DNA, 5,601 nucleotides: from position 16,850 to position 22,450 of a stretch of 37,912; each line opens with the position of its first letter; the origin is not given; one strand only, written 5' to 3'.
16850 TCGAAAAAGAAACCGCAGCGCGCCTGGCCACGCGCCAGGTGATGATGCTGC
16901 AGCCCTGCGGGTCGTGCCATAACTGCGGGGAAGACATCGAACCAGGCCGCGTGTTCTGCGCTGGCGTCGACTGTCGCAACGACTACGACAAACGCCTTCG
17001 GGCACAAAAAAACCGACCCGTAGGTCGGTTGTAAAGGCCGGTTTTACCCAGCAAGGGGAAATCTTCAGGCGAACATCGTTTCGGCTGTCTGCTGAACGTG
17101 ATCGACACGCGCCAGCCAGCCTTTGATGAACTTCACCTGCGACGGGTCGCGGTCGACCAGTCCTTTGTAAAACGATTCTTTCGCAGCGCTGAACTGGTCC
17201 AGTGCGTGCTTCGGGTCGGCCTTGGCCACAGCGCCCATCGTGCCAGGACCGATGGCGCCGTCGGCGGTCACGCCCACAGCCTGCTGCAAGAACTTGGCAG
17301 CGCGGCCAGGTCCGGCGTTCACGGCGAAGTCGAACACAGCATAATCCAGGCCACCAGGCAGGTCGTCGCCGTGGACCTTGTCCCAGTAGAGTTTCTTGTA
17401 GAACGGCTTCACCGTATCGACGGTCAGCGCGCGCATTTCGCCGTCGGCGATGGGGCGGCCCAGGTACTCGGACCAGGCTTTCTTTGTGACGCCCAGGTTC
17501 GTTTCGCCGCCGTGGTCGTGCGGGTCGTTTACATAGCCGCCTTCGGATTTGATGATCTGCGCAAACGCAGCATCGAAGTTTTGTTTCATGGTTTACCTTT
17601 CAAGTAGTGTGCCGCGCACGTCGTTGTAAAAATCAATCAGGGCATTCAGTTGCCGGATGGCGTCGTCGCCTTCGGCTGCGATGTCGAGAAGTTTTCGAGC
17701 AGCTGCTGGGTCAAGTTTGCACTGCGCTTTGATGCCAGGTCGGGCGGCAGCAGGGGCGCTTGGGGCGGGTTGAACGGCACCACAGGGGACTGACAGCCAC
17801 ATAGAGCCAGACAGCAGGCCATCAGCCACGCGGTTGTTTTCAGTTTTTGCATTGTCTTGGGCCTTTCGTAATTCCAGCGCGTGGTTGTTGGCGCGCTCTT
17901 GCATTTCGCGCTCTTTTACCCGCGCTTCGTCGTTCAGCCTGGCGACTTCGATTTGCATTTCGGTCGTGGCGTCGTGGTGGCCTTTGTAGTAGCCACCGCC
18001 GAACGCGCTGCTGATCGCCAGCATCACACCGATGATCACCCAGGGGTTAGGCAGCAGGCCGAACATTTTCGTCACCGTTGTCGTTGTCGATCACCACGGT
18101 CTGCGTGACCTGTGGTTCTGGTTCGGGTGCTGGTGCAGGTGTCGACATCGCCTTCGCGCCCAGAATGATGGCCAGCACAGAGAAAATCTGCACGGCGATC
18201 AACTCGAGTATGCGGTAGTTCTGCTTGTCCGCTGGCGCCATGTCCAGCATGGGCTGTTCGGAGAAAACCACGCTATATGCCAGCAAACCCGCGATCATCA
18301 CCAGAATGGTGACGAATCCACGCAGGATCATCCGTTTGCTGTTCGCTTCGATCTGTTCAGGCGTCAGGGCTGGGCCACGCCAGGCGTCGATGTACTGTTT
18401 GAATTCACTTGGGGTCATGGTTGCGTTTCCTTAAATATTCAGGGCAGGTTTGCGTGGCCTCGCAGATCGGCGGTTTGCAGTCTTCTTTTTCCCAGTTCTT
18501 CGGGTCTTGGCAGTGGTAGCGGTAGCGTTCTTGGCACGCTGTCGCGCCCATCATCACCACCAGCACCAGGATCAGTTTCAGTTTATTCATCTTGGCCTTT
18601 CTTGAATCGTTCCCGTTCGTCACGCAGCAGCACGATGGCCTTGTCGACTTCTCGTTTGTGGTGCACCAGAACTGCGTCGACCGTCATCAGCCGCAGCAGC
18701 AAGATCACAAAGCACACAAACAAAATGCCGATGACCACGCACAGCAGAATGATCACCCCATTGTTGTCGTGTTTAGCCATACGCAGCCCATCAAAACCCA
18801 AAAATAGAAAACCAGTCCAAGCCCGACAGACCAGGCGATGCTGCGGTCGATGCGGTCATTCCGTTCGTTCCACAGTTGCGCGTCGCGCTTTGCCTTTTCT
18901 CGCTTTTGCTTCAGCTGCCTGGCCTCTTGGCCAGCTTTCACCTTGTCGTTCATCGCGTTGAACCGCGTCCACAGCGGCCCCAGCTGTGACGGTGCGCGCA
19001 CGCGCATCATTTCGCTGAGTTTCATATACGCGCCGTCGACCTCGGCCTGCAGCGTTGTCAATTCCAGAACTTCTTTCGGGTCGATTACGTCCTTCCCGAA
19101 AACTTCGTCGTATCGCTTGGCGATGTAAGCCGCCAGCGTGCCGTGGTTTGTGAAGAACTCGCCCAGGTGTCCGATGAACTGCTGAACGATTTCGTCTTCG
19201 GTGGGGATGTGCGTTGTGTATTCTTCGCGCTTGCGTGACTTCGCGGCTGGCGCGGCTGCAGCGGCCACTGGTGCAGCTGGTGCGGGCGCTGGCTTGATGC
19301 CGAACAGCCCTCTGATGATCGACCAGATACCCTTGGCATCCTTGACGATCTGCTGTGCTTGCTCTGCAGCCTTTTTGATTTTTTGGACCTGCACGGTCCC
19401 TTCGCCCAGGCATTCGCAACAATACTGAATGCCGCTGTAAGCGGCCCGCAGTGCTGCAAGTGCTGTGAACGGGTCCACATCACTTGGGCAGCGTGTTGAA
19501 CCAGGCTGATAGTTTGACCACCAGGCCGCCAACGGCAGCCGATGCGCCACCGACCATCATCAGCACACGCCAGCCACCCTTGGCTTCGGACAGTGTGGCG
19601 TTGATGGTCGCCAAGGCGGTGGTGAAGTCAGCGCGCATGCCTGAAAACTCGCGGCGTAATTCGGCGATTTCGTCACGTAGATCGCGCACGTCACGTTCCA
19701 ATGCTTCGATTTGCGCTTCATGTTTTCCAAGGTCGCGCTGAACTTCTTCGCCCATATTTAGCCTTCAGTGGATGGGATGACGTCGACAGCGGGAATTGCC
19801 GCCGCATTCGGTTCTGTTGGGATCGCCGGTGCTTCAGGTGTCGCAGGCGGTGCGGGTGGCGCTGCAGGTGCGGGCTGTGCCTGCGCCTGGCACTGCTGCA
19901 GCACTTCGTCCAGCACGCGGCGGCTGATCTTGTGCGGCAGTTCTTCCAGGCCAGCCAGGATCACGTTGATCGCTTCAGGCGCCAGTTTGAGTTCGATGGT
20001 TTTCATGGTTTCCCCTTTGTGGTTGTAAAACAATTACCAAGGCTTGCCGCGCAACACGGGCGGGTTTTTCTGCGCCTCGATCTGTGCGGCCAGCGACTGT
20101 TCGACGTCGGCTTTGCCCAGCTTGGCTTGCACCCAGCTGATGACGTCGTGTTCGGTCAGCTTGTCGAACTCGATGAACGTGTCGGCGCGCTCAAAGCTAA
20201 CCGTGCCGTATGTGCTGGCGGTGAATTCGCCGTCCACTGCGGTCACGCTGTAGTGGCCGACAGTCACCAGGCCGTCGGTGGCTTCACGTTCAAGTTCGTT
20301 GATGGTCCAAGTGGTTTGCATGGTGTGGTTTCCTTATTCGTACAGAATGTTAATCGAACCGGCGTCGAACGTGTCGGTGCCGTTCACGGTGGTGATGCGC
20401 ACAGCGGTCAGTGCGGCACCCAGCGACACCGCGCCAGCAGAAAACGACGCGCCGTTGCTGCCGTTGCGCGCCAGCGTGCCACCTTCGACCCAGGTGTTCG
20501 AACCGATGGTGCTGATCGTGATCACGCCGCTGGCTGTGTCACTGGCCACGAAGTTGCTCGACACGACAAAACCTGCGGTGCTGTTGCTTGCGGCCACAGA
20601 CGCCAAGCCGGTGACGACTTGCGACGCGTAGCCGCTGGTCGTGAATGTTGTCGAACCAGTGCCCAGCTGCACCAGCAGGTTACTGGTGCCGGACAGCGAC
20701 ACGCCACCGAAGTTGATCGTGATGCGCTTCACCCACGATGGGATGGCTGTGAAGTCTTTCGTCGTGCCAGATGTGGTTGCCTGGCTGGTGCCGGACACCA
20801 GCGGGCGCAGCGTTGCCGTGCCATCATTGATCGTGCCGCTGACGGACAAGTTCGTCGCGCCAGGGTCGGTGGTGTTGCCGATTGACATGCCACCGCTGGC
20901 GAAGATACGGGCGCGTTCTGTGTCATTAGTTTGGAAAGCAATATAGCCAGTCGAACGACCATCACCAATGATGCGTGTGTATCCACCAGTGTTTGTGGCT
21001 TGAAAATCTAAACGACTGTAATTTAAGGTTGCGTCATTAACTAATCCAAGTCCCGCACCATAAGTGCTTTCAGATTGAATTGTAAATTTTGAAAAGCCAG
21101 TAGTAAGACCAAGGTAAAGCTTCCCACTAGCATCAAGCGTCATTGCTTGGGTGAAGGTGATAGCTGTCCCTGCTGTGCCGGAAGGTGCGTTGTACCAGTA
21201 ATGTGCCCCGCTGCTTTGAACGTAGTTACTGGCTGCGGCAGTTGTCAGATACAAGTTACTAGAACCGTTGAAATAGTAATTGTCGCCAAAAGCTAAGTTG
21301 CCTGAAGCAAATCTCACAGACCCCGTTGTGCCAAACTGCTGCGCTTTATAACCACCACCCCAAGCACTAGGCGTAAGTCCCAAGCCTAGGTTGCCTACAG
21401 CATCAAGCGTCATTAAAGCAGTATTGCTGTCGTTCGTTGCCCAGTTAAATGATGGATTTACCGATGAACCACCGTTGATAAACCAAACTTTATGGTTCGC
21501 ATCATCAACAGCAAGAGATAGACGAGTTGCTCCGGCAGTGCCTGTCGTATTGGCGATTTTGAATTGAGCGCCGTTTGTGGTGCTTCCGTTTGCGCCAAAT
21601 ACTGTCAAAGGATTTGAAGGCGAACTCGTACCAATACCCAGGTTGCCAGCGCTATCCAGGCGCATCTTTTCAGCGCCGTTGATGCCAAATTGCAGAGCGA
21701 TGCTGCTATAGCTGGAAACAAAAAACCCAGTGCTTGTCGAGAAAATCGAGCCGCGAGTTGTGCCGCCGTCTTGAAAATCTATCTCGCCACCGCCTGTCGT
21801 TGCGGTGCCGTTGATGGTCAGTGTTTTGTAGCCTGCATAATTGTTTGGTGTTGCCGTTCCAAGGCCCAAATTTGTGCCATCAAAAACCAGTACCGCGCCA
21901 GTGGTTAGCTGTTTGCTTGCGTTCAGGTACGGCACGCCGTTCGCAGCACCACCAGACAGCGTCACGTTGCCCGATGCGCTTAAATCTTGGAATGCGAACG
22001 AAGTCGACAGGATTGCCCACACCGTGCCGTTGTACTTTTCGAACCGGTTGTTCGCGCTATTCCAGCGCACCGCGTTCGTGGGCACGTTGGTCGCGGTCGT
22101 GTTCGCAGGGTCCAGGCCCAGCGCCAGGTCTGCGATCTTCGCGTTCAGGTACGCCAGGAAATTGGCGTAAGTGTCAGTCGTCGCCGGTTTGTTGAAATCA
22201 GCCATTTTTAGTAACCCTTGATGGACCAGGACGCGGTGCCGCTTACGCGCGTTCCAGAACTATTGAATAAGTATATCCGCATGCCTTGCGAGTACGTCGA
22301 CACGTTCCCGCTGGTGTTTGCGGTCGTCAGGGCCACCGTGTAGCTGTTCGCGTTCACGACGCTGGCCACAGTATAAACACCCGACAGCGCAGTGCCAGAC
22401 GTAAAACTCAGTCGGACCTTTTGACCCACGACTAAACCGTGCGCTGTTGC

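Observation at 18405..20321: Six-gene cluster of tail-anchored, single-pass and lipoprotein ORFs between the tail fibre and the lysis cassette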

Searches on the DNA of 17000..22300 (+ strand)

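Call 5: search_dna_similar(query=window:17000-22300:+, collection=phages, mode=distant, max_rows=25)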
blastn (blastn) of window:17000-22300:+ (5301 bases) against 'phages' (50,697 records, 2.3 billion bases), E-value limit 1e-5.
Records with a match: 5; places in all: 5; records where one place covers at least 80% of the query: 0.
Best place of each record, by identity: 80-90% 2; 60-80% 3.
By first word of the organism name: Dinoroseobacter 2; Caudoviricetes 1; Bacteriophage 1; Actinomycetia 1.
By host as written in the record: - 2; Dinoroseobacter shibae DFL12T 2; Actinomycetia bacterium 1.
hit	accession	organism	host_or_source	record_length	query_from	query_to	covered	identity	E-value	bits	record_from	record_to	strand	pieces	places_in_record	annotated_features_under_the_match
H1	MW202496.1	Caudoviricetes sp.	Manatee Spring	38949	228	545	6%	66.5%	2e-13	87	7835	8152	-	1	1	lysozyme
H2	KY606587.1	Dinoroseobacter phage vB_DshS-R5C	Dinoroseobacter shibae DFL12T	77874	257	389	3%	75.2%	4e-15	92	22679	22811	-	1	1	acetylmuramidase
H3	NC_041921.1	Dinoroseobacter phage vB_DshS-R5C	Dinoroseobacter shibae DFL12T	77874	257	389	3%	75.2%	4e-15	92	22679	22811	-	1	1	endolysin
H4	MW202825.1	Bacteriophage sp.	Manatee Spring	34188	4131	4198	1%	86.8%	2e-12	83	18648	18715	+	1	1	endo n acetylneuraminidase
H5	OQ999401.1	Actinomycetia phage DSL-LC01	Actinomycetia bacterium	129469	1464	1525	1%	82.3%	2e-6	64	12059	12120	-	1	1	hypothetical protein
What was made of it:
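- Tried and rejected: DNA search against 50,697 deposited phage genomes found no close relative of the region, only short endolysin and fibre matches (call 5).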

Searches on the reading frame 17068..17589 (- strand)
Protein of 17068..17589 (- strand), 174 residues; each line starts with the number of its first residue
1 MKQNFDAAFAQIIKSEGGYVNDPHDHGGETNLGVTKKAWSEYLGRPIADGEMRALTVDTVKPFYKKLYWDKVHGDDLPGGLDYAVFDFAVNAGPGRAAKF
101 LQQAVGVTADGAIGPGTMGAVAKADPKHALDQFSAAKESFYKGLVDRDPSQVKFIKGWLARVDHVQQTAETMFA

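Call 3: search_protein_families(library=phrogs, proteins=[window:17068-17589:-], max_evalue=0.1)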
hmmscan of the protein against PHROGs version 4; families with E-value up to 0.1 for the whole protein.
window:17068-17589:- (174 aa): 5 families
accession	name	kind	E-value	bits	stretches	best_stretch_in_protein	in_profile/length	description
phrog_315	-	lysis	2.7e-53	182.5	1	1-170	331-492/677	endolysin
phrog_12853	-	unknown function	2e-20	74.5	1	4-121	2-129/131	-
phrog_24205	-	unknown function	0.0001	23.2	1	11-34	9-32/45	-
phrog_1493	-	lysis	0.0026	18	1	96-168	280-338/394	endolysin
phrog_23582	-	unknown function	0.063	13.2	1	91-125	255-288/565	-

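Call 4: search_protein_families(library=pfam, proteins=[window:17068-17589:-], max_evalue=0.1)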
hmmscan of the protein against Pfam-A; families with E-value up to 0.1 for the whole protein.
window:17068-17589:- (174 aa): 2 families
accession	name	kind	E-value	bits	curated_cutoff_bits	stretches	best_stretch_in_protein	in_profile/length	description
PF05838.17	Glyco_hydro_108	-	9e-28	97.1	21.2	1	10-93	2-85/85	Glycosyl hydrolase 108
PF09374.15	PG_binding_3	-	7.2e-13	49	24.6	1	97-161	2-74/76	Predicted Peptidoglycan domain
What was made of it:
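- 17065..17589 (-): Endolysin with GH108 and PG_binding_3 domains and no signal sequence. PF05838 at 9e-28, PF09374 at 7e-13, phrog_315 at 2.7e-53 (calls 3, 4).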

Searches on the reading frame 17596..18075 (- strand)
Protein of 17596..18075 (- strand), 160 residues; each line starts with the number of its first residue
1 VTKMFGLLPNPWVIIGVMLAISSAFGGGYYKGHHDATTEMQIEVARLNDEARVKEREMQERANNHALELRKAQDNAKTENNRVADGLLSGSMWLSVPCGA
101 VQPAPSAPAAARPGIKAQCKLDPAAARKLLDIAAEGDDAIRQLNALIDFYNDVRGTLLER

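Call 3: search_protein_families(library=phrogs, proteins=[window:17596-18075:-], max_evalue=0.1)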
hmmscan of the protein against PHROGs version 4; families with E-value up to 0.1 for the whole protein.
window:17596-18075:- (160 aa): 8 families
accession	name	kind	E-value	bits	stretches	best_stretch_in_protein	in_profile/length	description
phrog_1327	-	lysis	8e-18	65.8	1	11-151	10-152/158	Rz-like spanin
phrog_2466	-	lysis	4.5e-15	56.8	1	43-154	51-167/172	Rz-like spanin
phrog_13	-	lysis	4.3e-07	31.1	1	14-152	8-150/154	Rz-like spanin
phrog_1403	-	lysis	0.00013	22.9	1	11-88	10-92/212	Rz-like spanin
phrog_1152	-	lysis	0.0014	19.6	1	11-79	8-82/127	Rz-like spanin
phrog_6197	-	lysis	0.0035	18.5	1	11-86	8-83/167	Rz-like spanin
phrog_29346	-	unknown function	0.02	16.2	1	51-151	38-137/146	-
phrog_1026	-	lysis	0.039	15.2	1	13-76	13-72/85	Rz-like spanin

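Call 4: search_protein_families(library=pfam, proteins=[window:17596-18075:-], max_evalue=0.1)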
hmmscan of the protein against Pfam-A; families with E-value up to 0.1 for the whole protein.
window:17596-18075:- (160 aa): 1 family
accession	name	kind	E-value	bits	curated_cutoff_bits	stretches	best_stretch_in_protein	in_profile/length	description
PF03245.18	Phage_lysis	-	3.5e-07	30.9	25.4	1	49-151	19-122/126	Bacteriophage Rz lysis protein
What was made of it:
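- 17593..18075 (-): Rz i-spanin. Its start overlaps hol's end by 29 nt. phrog_1327 at 8e-18 and PF03245 at 3.5e-7 (calls 3, 4).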

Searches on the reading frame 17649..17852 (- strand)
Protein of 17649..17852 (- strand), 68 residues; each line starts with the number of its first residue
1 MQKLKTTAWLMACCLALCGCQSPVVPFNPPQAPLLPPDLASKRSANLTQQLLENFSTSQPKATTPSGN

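Call 3: search_protein_families(library=phrogs, proteins=[window:17649-17852:-], max_evalue=0.1)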
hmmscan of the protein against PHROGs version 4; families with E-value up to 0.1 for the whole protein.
window:17649-17852:- (68 aa): 3 families
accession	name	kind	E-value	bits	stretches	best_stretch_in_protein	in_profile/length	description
phrog_3198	-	lysis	1.3e-06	28.8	1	1-64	1-65/68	Rz-like spanin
phrog_4306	-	lysis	0.021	16.2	1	7-56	36-83/84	Rz-like spanin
phrog_1267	-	lysis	0.096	14.4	1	5-49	4-46/119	Rz-like spanin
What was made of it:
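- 17646..17852 (-): Rz1 o-spanin, embedded in Rz in another reading frame. phrog_3198 at 1.3e-6 (call 3).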

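Call 4: search_protein_families(library=pfam, proteins=[window:17649-17852:-], max_evalue=0.1)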
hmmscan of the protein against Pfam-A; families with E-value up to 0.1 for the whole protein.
window:17649-17852:- (68 aa): 0 families

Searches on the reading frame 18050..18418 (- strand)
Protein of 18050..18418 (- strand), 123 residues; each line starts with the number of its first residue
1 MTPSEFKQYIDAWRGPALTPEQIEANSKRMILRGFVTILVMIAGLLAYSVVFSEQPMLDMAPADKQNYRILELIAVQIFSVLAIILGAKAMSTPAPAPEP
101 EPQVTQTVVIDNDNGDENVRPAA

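Call 3: search_protein_families(library=phrogs, proteins=[window:18050-18418:-], max_evalue=0.1)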
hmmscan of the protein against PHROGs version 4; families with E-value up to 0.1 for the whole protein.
window:18050-18418:- (123 aa): 1 family
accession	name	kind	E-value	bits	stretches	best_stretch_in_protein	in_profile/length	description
phrog_14886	-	unknown function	0.0099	16.8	1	58-111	14-66/177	-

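Call 4: search_protein_families(library=pfam, proteins=[window:18050-18418:-], max_evalue=0.1)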
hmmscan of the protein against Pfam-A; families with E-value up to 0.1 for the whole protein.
window:18050-18418:- (123 aa): 2 families
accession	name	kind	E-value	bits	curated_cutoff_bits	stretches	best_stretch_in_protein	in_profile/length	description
PF00032.22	Cytochrom_B_C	-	0.032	14.9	20.7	1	31-95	23-87/102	Cytochrome b(C-terminal)/b6/petD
PF08570.15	DUF1761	-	0.052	14.3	31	0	36-82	6-54/123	Protein of unknown function (DUF1761)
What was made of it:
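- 18047..18418 (-): hol: 123-aa two-TM holin candidate with an acidic Pro-rich C-terminus. It is the constant partner of F. No family hit for the window protein (calls 3, 4).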

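Call 17: search_protein_families(library=padloc, proteins=[window:18050-18418:-], max_evalue=0.1)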
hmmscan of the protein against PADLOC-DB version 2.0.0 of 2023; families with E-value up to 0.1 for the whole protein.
window:18050-18418:- (123 aa): 0 families

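Call 18: search_protein_families(library=ncbifam, proteins=[window:18050-18418:-], max_evalue=0.1)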
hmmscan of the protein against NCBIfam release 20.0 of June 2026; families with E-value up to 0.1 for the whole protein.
window:18050-18418:- (123 aa): 2 families
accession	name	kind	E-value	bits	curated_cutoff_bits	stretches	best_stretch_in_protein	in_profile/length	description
NF003004.0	PRK03814.1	equivalog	0.054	13.8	84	0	74-122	20-67/86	oxaloacetate decarboxylase subunit gamma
NF040963.1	MamI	equivalog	0.099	12.5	80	0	31-48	28-45/69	magnetosome protein MamI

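Call 33: search_dna_similar(query=window:18050-18418:-, collection=phages, mode=protein, max_evalue=0.001, max_rows=30)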
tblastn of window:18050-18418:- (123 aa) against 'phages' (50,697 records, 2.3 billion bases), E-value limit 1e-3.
No match.

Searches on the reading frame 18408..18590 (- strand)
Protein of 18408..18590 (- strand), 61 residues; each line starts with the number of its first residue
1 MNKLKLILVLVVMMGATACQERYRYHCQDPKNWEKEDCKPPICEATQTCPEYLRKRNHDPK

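Call 3: search_protein_families(library=phrogs, proteins=[window:18408-18590:-], max_evalue=0.1)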
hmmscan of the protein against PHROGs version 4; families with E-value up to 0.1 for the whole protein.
window:18408-18590:- (61 aa): 0 families

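Call 4: search_protein_families(library=pfam, proteins=[window:18408-18590:-], max_evalue=0.1)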
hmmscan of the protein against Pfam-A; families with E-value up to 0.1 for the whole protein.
window:18408-18590:- (61 aa): 1 family
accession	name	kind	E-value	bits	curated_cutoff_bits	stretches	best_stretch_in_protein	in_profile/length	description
PF11105.14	CCAP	-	0.069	13.5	27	1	4-50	4-49/128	Arthropod cardioacceleratory peptide 2a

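Call 17: search_protein_families(library=padloc, proteins=[window:18408-18590:-], max_evalue=0.1)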
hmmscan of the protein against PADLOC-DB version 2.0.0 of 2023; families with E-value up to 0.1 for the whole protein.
window:18408-18590:- (61 aa): 0 families

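Call 18: search_protein_families(library=ncbifam, proteins=[window:18408-18590:-], max_evalue=0.1)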
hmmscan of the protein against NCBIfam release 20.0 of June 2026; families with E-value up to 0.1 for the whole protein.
window:18408-18590:- (61 aa): 0 families

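Call 28: find_related_loci(query=window:18408-18590:-, collection=viral_contigs, flank=5000)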
Query window:18408-18590:- (61 aa) in viral_contigs; peptide patterns used: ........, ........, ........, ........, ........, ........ (x = any residue, [..] = any of these).
155 stretches matched a pattern; 110 encode a relative of the query (tblastn E <= 1e-3); the best 80 are kept; 80 distinct loci.
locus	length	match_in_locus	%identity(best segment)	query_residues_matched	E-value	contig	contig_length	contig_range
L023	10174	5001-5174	76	4-61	2e-28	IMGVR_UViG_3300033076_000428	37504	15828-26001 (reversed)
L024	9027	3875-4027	61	5-55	5e-21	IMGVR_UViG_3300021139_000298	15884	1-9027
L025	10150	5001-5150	62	3-55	4e-19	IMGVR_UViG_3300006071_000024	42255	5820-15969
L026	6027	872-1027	54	2-55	2e-18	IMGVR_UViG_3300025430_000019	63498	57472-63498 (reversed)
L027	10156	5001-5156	54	2-55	2e-18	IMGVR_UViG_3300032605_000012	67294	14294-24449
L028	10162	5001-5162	57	3-55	1e-18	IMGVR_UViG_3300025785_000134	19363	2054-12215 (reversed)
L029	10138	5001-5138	61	7-55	2e-18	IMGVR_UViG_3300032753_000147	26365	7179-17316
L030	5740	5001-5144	61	7-55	2e-18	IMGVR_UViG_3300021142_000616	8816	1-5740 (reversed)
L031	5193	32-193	56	3-55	7e-18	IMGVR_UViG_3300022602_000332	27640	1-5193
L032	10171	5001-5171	51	2-55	1e-17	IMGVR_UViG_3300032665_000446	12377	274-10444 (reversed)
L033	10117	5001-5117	69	17-55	1e-17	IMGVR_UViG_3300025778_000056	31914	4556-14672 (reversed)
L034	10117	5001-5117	69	17-55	1e-17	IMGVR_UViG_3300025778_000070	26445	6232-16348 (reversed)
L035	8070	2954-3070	69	17-55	1e-17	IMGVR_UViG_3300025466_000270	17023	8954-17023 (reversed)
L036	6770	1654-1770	69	17-55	1e-17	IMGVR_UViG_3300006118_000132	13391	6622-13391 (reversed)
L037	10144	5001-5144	59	7-55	2e-17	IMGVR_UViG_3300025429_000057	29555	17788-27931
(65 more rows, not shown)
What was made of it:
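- Checked: F: 110 stretches (call 28).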

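Call 48: find_homologous_proteins(query=window:18408-18590:-, max_evalue=0.001)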
Query window:18408-18590:- (61 aa): 7 proteins with E <= 0.001 among 7 candidates.
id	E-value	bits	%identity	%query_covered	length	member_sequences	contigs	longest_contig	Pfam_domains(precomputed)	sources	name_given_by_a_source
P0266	7.6e-37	141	100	100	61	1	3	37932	-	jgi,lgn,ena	-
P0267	2.6e-23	99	73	90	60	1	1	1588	-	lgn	-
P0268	2.0e-22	96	66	97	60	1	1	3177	-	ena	-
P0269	2.8e-22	95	80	72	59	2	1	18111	-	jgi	jgi:hypothetical protein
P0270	1.4e-20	90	64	97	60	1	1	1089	-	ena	-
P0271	8.7e-16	75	72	64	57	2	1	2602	-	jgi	-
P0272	9.7e-14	68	68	61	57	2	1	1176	-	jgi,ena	-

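Call 55: predict_structure(alignment_id=A3)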
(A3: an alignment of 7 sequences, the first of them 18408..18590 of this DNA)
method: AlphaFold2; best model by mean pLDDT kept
length: 61 residues; sequences in the alignment: 7
mean_pLDDT: 57.6   pTM: 0.28
mean pLDDT of the five models: 57.6, 57.4, 57.0, 52.2, 51.4
residues with pLDDT >= 90: 0; 70-90: 8; 50-70: 41; < 50: 12
segments of 3 or more residues with pLDDT < 50: 45-48, 58-61
pLDDT, mean of each block of 10 residues (from residue 1): 69 57 58 64 50 48 40
secondary structure, 60 per line:
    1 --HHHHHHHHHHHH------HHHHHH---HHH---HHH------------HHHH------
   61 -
elements in order: H3-14 H21-26 H51-54
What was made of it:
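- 18405..18590 (-): F: 61-aa lipoprotein precursor. The mature 42 aa carry the invariant motif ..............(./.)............, with four Cys beyond the lipid Cys. It overlaps E by 8 nt and hol by 14 nt. The AF2 model is of low confidence, pLDDT 57.6 (call 55).
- Tried and rejected: F structure: pLDDT 57.6 is too low for a meaningful fold search, so I did not run one (call 55).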
